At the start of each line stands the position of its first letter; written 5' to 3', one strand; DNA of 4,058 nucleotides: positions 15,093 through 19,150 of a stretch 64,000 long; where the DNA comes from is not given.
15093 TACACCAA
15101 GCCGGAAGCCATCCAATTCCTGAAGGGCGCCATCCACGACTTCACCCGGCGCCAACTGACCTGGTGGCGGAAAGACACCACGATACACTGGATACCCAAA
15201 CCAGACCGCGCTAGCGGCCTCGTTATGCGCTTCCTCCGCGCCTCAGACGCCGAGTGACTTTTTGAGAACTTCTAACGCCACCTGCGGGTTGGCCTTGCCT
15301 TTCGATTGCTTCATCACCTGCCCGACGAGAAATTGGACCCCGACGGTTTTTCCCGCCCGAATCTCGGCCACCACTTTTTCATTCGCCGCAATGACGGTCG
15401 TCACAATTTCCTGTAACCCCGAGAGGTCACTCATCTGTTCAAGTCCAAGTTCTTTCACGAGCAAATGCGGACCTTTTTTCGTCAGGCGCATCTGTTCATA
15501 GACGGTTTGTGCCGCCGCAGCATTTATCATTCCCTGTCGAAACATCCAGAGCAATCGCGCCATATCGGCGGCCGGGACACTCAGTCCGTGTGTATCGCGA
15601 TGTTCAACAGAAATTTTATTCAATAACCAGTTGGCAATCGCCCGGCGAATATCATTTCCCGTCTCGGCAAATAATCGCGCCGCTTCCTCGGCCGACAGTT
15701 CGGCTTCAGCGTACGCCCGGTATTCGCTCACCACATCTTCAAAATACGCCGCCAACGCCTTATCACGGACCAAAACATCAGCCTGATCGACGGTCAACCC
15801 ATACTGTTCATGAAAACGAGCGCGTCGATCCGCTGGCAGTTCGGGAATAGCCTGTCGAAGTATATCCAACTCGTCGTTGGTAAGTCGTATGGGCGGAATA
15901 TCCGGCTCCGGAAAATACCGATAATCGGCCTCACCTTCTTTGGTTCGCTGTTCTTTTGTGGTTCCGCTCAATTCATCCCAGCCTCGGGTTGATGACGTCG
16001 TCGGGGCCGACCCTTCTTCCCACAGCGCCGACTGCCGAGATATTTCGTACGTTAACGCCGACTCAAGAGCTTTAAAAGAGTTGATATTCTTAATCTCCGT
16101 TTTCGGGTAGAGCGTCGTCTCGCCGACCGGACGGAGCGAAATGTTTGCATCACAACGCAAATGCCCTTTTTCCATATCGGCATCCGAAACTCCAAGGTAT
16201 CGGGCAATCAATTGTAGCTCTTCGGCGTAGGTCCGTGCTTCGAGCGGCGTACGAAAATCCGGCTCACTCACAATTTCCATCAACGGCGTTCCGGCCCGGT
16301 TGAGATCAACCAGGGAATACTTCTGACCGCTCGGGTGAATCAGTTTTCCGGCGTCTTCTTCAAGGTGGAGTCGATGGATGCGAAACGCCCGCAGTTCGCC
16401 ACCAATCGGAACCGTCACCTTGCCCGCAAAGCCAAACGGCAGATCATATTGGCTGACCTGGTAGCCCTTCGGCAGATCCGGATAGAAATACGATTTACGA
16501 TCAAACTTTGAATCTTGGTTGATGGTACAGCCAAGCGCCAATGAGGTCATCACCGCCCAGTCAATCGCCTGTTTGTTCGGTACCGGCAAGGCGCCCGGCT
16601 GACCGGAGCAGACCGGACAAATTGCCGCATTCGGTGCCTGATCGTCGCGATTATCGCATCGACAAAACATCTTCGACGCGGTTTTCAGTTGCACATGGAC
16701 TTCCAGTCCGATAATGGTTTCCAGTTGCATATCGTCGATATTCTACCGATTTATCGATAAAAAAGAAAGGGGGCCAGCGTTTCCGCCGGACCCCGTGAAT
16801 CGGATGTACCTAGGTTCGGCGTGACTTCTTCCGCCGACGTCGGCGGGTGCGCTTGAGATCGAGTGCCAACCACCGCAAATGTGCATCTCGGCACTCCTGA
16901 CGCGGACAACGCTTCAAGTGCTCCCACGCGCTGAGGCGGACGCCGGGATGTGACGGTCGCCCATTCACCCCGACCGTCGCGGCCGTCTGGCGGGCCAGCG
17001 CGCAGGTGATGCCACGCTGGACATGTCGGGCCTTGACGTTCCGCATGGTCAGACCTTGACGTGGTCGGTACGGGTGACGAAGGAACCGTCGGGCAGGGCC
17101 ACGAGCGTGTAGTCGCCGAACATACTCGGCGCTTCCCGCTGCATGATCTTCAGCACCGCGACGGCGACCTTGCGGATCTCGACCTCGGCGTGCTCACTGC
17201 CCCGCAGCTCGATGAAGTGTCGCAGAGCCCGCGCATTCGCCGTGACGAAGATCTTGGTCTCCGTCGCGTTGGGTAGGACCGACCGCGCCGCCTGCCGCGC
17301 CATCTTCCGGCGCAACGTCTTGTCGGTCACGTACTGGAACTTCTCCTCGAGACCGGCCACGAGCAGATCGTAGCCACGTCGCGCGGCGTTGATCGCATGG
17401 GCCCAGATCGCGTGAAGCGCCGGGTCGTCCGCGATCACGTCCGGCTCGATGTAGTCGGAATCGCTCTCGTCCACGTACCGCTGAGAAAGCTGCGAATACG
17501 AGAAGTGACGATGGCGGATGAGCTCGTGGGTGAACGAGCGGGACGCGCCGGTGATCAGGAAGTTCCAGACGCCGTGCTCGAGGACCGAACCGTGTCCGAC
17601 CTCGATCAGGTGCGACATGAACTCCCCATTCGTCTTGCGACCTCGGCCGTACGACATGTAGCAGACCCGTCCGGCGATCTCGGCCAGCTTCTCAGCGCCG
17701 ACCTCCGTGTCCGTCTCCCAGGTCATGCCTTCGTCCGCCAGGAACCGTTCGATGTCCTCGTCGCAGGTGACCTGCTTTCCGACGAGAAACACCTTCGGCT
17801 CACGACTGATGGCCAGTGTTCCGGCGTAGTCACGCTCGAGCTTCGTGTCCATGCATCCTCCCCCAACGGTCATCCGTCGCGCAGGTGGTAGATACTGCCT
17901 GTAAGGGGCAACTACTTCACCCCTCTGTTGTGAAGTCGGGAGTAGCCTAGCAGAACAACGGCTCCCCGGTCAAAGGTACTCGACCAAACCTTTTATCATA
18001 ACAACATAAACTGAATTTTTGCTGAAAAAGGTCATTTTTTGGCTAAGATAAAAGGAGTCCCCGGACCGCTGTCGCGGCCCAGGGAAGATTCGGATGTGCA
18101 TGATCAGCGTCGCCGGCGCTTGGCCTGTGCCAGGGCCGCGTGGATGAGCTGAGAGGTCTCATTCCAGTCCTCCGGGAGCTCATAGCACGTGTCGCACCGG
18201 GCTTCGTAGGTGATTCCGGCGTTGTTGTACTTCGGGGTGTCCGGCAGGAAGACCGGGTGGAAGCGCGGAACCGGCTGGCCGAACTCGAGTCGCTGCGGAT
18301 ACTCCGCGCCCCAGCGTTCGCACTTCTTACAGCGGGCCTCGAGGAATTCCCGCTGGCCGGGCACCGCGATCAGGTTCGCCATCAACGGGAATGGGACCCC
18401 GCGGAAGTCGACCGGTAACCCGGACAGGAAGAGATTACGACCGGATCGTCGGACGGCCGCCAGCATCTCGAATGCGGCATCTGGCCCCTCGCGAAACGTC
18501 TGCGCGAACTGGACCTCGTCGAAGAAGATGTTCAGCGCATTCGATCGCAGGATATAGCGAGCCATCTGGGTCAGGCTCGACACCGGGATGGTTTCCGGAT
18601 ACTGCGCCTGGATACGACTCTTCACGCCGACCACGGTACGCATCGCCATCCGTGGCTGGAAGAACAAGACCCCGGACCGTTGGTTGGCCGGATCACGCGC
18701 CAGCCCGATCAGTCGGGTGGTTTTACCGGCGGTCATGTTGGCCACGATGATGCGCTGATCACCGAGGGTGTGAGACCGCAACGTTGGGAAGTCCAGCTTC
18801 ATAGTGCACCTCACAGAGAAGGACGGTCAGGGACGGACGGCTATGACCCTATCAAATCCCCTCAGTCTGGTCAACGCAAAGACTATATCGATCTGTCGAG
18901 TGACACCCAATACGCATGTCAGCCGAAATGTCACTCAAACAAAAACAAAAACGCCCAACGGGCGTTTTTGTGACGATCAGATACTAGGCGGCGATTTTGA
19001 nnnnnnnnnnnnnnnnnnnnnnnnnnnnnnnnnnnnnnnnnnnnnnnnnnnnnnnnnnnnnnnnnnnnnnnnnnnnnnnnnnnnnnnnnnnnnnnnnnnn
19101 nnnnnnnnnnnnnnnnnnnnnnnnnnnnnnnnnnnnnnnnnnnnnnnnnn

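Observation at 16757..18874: Horizontally acquired thymidylate module: tdk, thyX and a small basic protein as one high-GC transcription unit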

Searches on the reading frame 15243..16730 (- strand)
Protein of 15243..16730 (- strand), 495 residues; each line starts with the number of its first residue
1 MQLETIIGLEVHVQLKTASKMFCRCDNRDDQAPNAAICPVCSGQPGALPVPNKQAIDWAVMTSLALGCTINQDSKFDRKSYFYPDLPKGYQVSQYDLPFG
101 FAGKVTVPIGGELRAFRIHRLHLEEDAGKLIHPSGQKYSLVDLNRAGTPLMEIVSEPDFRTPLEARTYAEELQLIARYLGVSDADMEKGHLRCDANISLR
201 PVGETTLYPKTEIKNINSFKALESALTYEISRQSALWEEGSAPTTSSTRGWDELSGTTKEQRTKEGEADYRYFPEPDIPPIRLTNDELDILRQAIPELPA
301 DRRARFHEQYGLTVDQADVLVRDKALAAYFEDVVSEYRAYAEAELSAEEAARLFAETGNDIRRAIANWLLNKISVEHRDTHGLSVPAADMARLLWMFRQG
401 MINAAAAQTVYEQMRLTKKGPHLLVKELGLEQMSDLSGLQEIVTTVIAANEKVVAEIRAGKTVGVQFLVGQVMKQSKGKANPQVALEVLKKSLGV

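Call 3: search_protein_families(library=pfam, proteins=[window:15243-16730:-], max_evalue=0.01)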
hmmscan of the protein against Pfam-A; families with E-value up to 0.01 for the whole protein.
window:15243-16730:- (495 aa): 2 families
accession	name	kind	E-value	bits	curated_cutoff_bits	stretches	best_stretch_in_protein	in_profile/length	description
PF02934.20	GatB_N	-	8.8e-112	373.2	23.4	1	6-287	2-275/277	GatB/GatE catalytic domain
PF02637.23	GatB_Yqey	-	2.8e-30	105.6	27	1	360-493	12-148/148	GatB domain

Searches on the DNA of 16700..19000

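Call 87: search_rna_families(source=window, start=16700, end=19000, threshold=evalue, max_evalue=1)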
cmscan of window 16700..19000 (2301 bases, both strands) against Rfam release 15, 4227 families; matches with E-value up to 1: 1.
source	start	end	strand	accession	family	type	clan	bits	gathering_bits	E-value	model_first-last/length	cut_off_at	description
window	16760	16819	-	RF02353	BjrC68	Gene; sRNA;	-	22.2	39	0.0082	1-82/82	no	Bradyrhizobiaceae sRNA BjrC68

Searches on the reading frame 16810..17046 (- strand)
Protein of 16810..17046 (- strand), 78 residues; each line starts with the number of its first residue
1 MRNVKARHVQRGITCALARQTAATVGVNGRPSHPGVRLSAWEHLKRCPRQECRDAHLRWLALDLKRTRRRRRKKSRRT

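Call 3: search_protein_families(library=pfam, proteins=[window:16810-17046:-], max_evalue=0.01)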
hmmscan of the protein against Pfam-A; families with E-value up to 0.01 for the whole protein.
window:16810-17046:- (78 aa): 0 families

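Call 13: list_cluster_members(proteins=[P0001, P0121, window:16810-17046:-, window:15243-16730:-, window:18984-19661:-, window:19739-20704:-, window:20732-21157:-, P0016, P0017, P0122])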
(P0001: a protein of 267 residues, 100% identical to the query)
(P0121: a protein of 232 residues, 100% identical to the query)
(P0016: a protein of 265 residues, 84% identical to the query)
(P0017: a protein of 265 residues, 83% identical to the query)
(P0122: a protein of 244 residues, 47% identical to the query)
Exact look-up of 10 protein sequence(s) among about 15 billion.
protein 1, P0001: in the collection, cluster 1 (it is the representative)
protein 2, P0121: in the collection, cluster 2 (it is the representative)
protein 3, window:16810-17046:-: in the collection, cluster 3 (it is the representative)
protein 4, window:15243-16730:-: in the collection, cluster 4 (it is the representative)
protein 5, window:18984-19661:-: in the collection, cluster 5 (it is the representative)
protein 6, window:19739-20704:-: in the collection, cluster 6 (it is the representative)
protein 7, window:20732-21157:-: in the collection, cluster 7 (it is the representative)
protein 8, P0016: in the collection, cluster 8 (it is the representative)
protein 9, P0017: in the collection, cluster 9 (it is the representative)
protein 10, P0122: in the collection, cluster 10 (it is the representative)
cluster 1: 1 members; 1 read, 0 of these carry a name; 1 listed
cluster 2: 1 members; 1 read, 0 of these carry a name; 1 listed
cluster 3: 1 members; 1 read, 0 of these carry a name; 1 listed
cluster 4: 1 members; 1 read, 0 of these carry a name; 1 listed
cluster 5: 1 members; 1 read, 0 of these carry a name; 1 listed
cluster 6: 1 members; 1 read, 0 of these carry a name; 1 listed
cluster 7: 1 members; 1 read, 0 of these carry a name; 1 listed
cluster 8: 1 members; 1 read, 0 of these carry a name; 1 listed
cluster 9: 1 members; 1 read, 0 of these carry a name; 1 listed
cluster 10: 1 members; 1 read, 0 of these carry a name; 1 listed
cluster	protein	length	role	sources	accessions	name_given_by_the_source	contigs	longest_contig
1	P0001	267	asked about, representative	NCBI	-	-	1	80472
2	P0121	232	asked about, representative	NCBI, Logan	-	-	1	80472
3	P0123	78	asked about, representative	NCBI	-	-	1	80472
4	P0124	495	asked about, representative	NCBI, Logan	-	-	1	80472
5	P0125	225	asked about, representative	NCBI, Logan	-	-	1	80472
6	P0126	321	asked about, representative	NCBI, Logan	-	-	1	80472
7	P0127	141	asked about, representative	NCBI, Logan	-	-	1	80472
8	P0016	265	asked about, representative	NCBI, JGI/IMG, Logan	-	-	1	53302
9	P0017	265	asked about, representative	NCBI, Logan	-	-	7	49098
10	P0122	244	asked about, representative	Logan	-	-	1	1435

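Call 61: search_protein_families(library=ncbifam, proteins=[window:16810-17046:-], max_evalue=0.01)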
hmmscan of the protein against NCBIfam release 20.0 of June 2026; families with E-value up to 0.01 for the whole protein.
window:16810-17046:- (78 aa): 0 families

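Call 62: search_protein_families(library=phrogs, proteins=[window:16810-17046:-], max_evalue=0.01)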
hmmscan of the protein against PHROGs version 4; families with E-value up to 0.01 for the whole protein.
window:16810-17046:- (78 aa): 0 families
